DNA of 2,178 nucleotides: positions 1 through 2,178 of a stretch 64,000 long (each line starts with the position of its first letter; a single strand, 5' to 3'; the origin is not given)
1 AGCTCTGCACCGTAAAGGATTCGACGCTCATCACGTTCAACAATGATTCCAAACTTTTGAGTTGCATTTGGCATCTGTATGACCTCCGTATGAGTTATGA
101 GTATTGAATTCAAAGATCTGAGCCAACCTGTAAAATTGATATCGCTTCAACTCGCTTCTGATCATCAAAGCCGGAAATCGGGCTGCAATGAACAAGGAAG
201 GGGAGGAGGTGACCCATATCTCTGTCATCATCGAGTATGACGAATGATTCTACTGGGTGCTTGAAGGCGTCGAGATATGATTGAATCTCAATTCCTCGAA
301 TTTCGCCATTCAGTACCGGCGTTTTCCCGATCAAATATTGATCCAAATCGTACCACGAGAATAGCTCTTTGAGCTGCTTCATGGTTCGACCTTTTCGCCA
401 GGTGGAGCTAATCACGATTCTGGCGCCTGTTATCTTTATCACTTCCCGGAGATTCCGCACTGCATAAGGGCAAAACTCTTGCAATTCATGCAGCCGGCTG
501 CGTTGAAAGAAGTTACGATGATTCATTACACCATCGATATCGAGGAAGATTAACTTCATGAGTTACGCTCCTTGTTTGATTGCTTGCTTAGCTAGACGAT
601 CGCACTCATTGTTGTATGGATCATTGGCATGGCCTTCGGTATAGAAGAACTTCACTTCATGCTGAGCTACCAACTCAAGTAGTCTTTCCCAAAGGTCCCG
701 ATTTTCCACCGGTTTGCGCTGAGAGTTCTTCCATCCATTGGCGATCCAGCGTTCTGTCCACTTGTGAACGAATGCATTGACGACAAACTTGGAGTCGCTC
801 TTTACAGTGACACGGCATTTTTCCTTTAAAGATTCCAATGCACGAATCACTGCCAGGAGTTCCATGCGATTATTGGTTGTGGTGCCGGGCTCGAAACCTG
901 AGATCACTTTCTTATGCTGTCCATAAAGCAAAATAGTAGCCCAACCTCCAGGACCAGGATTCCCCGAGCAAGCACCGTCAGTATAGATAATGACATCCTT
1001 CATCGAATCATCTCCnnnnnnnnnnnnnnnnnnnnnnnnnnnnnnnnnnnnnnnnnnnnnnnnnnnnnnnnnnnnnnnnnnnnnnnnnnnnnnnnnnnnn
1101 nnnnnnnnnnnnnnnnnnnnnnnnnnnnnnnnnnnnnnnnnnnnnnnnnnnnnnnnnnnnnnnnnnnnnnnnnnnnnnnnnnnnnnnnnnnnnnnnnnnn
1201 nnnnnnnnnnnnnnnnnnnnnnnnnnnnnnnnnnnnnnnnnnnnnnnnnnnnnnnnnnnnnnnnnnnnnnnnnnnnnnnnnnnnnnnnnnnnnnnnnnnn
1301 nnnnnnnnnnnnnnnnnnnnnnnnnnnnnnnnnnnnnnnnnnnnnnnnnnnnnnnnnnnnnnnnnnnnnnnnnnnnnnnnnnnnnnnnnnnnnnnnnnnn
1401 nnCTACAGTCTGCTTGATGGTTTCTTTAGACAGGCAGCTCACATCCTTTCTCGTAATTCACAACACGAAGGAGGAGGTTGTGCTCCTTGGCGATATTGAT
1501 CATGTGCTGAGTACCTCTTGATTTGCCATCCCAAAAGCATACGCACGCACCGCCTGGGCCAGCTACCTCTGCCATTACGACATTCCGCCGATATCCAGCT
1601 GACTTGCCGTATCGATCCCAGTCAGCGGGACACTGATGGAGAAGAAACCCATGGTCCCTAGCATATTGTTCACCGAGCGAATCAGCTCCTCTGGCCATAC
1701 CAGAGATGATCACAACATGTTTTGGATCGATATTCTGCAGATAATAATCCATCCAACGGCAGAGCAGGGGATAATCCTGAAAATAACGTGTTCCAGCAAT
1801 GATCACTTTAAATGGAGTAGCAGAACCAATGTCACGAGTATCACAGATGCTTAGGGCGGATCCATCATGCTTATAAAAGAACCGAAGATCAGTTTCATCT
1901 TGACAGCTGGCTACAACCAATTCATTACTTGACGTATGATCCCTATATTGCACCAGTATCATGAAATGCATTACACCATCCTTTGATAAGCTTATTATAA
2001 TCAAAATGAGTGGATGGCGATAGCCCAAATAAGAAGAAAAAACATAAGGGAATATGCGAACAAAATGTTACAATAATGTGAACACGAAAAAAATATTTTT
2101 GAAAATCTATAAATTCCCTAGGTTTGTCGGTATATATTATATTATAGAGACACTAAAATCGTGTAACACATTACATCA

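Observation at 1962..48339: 14-bp palindrome TGTAA-N4-TTACA (mostly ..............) at eight promoter regions on both gene blocks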

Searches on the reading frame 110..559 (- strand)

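Call 20: search_protein_families(library=pfam, proteins=[window:110-559:-], max_evalue=0.01)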
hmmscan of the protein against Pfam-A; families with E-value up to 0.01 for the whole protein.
window:110-559:- (149 aa): 1 family
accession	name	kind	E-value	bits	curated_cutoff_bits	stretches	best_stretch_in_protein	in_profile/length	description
PF18143.6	HAD_SAK_2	-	1.3e-27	97.3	27.5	1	3-134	1-137/139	HAD domain in Swiss Army Knife RNA repair proteins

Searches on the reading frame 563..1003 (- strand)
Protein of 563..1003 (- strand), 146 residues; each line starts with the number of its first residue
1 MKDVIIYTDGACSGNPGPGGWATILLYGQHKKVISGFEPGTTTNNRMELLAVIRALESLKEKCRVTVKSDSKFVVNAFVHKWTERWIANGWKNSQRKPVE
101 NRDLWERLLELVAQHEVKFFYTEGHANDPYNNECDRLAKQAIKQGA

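Call 20: search_protein_families(library=pfam, proteins=[window:563-1003:-], max_evalue=0.01)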
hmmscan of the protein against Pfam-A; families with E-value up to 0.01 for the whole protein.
window:563-1003:- (146 aa): 3 families
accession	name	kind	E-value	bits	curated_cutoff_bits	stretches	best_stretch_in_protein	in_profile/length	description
PF00075.30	RNase_H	-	1.3e-44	152.3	25.8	1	2-142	2-140/141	RNase H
PF13456.12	RVT_3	-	0.006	17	21.6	1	8-84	2-82/123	Reverse transcriptase-like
PF05063.20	MT-A70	-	0.0068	16.8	23.9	1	50-112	89-152/172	MT-A70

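Call 50: find_encoding_contigs(protein=window:563-1003:-, flank=10000, max_places=3)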
Protein window:563-1003:- (146 aa): 2 contigs read that carry it; 1 place shown.
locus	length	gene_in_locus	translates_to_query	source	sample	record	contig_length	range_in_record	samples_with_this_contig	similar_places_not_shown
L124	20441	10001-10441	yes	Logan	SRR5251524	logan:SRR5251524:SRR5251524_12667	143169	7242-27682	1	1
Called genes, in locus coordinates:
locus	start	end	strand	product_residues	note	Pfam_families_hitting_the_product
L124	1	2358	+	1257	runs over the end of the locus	PF05183:RdRP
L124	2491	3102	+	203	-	-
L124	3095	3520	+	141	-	-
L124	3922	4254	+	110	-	-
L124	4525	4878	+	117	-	-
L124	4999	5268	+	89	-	-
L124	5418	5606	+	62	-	-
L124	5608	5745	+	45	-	-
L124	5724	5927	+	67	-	-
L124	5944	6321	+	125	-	-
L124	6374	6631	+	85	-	-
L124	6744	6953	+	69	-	-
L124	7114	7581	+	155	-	-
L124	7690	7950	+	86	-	-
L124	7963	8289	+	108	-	-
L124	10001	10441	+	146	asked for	PF00075:RNase_H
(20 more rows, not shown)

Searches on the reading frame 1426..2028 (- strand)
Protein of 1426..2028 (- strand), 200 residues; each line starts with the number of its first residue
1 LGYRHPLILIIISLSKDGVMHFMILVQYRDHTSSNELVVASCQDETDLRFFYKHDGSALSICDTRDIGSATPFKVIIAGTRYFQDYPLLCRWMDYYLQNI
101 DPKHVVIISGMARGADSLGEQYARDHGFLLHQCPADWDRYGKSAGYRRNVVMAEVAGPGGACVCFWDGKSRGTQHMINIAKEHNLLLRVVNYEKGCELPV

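Call 20: search_protein_families(library=pfam, proteins=[window:1426-2028:-], max_evalue=0.01)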
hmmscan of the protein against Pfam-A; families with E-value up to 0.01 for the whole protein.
window:1426-2028:- (200 aa): 2 families
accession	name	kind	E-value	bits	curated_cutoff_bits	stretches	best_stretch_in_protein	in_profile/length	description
PF10686.14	YAcAr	-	5.6e-16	58.5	28.2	1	74-140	2-66/66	YspA, cpYpsA-related SLOG family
PF02481.21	DNA_processg_A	-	9.6e-05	22.1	29.6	1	74-125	46-95/212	DNA recombination-mediator protein A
